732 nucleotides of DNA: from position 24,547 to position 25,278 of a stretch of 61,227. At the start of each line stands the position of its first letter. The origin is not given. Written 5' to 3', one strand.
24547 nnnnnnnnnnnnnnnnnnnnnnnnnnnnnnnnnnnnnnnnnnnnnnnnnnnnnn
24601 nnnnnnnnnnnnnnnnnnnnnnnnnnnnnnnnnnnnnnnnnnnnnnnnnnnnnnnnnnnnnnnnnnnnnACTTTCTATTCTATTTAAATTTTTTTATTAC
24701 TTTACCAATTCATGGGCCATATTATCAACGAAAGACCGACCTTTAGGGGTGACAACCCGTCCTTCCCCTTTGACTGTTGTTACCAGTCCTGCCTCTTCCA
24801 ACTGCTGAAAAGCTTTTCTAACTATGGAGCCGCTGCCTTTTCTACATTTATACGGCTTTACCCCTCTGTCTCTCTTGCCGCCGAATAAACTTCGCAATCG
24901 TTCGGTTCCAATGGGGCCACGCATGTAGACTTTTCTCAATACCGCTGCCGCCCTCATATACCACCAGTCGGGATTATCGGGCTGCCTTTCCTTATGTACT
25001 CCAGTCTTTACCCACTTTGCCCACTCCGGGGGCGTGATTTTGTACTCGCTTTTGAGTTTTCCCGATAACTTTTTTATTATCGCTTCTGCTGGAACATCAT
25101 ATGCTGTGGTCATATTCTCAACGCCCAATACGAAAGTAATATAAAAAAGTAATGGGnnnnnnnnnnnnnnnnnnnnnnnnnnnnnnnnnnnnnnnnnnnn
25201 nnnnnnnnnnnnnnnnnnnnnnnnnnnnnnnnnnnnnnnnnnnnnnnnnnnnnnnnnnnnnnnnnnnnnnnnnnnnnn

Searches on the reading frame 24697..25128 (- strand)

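Call 32: search_protein_families(library=pfam, proteins=[window:24697-25128:-], max_evalue=0.001)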
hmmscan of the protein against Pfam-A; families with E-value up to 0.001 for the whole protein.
window:24697-25128:- (143 aa): 1 family
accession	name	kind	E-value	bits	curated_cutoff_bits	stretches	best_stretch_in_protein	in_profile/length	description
PF01090.25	Ribosomal_S19e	-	8.4e-57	191.2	29.4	1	8-142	1-135/137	Ribosomal protein S19e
